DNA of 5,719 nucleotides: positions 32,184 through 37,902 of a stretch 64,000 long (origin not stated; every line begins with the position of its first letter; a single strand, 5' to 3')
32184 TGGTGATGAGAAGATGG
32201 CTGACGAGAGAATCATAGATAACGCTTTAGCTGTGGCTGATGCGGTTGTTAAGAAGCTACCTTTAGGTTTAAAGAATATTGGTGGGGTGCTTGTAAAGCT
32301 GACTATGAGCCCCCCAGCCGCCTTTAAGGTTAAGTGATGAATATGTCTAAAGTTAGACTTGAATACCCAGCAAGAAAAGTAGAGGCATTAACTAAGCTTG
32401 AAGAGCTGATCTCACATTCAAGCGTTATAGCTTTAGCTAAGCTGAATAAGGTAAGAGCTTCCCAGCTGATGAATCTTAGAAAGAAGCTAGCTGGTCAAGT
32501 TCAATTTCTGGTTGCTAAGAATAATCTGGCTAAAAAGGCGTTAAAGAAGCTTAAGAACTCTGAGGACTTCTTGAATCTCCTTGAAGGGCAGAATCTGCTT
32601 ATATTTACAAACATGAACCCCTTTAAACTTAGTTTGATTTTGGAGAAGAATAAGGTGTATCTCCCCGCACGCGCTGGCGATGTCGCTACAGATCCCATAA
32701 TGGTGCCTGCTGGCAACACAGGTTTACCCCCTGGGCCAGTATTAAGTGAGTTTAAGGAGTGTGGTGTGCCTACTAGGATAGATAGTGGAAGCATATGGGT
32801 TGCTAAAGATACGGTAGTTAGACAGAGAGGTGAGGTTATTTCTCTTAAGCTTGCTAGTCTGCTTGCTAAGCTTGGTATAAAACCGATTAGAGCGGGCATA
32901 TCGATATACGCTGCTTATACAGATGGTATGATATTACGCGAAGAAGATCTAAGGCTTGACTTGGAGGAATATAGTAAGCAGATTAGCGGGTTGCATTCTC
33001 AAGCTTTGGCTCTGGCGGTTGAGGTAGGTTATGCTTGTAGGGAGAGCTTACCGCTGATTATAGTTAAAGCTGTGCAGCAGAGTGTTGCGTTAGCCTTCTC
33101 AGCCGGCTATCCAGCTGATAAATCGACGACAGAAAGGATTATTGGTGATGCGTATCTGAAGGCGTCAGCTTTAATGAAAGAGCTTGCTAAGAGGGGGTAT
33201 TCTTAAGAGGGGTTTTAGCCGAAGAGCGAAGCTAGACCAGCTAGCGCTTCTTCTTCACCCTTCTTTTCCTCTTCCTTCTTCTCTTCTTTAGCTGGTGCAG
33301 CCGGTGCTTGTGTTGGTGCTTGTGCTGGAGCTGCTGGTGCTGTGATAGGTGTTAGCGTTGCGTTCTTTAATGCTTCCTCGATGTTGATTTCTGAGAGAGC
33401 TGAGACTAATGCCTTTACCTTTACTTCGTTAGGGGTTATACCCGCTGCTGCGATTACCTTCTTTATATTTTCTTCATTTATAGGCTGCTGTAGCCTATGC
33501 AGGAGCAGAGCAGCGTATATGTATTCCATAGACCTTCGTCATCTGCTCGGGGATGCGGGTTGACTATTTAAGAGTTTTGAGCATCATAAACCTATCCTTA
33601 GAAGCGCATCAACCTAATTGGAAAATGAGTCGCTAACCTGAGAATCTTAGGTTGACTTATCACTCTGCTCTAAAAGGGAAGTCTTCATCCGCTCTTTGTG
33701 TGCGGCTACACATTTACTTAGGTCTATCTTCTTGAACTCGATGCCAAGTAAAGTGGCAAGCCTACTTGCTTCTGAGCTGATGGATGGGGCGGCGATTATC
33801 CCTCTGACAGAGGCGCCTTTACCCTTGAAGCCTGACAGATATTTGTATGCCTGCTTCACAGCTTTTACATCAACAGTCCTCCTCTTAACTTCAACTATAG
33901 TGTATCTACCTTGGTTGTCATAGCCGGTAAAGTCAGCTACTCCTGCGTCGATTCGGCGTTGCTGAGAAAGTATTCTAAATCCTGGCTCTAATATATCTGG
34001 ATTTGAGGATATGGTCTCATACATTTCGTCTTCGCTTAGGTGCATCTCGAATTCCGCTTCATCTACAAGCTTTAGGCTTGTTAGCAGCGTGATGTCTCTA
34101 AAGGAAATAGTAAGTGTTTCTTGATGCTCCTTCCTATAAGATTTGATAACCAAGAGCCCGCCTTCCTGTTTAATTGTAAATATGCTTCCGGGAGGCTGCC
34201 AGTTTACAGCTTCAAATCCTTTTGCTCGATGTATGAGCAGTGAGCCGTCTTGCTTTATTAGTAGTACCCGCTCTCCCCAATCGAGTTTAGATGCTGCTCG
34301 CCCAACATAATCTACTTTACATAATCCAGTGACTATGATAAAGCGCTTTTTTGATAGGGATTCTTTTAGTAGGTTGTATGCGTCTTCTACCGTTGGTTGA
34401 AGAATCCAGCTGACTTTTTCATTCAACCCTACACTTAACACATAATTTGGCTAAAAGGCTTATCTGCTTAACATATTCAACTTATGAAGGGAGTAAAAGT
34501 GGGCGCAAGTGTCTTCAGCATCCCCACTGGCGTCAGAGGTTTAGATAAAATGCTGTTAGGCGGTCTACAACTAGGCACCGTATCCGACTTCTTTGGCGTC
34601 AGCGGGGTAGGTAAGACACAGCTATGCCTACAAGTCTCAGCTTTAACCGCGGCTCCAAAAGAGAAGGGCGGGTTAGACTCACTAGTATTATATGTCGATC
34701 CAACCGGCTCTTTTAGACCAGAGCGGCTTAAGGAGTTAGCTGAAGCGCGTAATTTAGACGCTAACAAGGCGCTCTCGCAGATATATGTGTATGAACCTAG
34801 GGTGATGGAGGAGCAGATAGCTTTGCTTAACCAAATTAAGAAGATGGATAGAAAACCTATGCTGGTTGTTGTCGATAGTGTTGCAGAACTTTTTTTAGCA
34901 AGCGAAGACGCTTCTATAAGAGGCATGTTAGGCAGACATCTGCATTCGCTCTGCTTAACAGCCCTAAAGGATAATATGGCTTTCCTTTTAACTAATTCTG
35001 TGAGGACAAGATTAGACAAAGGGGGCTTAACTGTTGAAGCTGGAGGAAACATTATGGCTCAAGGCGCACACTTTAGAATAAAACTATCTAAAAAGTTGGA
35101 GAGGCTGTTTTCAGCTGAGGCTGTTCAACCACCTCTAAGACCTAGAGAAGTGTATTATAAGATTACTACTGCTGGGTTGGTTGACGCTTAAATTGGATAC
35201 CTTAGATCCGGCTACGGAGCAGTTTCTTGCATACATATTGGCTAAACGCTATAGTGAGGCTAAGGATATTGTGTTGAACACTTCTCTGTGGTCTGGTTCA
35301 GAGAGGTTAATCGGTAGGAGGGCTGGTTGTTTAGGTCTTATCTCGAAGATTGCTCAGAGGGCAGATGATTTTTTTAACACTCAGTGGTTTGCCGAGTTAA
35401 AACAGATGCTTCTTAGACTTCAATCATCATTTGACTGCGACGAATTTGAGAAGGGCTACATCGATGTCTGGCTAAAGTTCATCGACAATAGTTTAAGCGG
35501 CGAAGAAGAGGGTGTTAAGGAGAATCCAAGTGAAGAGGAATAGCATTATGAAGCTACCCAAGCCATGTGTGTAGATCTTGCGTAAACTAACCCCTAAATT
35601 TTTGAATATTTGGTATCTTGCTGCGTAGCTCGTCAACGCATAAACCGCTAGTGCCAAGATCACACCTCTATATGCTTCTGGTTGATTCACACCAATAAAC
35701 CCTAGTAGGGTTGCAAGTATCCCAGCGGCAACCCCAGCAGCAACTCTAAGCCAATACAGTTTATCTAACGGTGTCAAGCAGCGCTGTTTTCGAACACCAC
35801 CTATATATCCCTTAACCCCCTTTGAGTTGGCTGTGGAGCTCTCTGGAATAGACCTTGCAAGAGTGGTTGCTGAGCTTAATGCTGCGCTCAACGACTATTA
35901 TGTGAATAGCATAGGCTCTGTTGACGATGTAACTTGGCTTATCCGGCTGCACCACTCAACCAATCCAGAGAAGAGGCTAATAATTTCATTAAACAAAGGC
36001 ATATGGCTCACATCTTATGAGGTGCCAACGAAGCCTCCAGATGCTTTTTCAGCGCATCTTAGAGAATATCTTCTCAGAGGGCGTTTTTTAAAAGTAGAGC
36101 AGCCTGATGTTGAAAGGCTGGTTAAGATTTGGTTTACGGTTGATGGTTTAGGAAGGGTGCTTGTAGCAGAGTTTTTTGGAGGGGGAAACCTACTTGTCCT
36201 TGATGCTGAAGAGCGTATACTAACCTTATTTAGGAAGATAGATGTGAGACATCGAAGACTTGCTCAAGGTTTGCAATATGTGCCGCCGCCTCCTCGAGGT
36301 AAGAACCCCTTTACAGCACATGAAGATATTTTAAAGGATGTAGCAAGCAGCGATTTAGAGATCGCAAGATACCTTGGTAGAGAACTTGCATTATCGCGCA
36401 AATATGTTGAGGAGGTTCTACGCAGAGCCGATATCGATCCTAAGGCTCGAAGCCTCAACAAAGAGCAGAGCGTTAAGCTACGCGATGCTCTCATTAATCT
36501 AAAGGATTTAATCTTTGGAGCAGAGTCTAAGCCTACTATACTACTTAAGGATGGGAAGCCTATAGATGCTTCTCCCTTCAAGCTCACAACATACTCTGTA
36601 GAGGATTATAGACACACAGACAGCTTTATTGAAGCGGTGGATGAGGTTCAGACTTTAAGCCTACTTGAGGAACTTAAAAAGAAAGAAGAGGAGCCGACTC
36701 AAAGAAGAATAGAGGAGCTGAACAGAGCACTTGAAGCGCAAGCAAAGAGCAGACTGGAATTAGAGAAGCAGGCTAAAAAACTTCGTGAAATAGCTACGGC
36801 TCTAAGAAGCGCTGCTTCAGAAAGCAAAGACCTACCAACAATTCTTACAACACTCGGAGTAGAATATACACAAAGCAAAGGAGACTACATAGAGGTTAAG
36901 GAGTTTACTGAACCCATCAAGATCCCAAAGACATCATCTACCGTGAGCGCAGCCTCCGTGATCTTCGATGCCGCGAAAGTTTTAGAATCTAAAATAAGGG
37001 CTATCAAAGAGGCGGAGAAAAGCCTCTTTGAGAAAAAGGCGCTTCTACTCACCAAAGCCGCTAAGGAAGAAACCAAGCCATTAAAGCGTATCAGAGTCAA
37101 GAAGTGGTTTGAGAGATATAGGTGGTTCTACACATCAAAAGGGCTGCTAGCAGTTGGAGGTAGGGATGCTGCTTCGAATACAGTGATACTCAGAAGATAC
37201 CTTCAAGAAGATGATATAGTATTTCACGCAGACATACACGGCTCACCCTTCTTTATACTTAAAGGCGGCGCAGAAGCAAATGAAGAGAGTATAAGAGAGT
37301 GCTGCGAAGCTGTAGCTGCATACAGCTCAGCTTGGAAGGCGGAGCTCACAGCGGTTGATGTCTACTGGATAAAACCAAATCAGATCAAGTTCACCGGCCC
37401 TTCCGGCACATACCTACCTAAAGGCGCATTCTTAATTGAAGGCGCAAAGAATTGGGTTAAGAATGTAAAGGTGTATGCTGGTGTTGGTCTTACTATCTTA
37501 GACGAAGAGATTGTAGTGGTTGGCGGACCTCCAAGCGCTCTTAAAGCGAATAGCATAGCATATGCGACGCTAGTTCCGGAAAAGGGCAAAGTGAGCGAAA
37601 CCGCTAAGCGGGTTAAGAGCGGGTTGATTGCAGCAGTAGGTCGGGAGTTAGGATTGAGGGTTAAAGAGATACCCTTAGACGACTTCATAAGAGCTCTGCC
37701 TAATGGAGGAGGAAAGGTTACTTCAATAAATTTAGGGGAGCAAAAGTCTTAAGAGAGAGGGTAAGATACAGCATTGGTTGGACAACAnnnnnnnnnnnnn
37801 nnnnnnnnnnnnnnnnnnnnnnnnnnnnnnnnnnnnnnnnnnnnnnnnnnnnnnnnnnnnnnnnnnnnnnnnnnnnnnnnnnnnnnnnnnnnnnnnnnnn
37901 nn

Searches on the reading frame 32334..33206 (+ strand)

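Call 63: search_protein_families(library=ncbifam, proteins=[window:32334-33206:+], max_evalue=1e-20)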
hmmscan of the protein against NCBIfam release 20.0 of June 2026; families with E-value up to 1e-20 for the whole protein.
window:32334-33206:+ (290 aa): 6 families
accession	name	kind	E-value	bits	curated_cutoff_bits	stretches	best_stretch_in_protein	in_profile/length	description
NF003099.0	PRK04019.2-2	equivalog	7.2e-87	291.2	341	1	5-286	5-288/293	50S ribosomal protein L10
NF003095.0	PRK04019.1-1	equivalog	2.3e-79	266.9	381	1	6-287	8-289/339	50S ribosomal protein L10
NF003098.0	PRK04019.1-5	equivalog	5.3e-74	249.4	331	1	8-286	5-283/336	50S ribosomal protein L10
NF003096.0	PRK04019.1-2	equivalog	8.9e-64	215.7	479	1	14-285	12-288/338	50S ribosomal protein L10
NF003097.0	PRK04019.1-4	equivalog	1.2e-47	162.7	547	1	11-281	12-278/353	50S ribosomal protein L10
NF003100.0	PRK04019.2-3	equivalog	1.2e-31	110.5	585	1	14-267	7-262/314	50S ribosomal protein L10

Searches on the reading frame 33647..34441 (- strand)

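Call 78: search_protein_families(library=pfam, proteins=[window:33647-34441:-], max_evalue=0.00001)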
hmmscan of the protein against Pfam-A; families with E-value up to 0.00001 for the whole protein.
window:33647-34441:- (264 aa): 2 families
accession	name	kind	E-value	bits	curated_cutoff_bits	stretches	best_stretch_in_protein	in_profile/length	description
PF21003.3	NucS_N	-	1.3e-24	86.5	23.9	1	32-127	2-97/100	Endonuclease NucS N-terminal PH-like domain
PF01939.22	NucS_C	-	1.7e-23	83.4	24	1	136-245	1-112/124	Endonuclease NucS C-terminal domain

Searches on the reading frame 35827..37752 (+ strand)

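Call 63: search_protein_families(library=ncbifam, proteins=[window:35827-37752:+], max_evalue=1e-20)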
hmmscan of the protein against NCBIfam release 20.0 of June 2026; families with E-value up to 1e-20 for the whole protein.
window:35827-37752:+ (641 aa): 1 family
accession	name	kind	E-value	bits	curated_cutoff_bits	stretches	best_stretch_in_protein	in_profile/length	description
NF041120.1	RqcH_arch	equivalog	9.8e-140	467.3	400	1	6-630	1-643/645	ribosome rescue protein RqcH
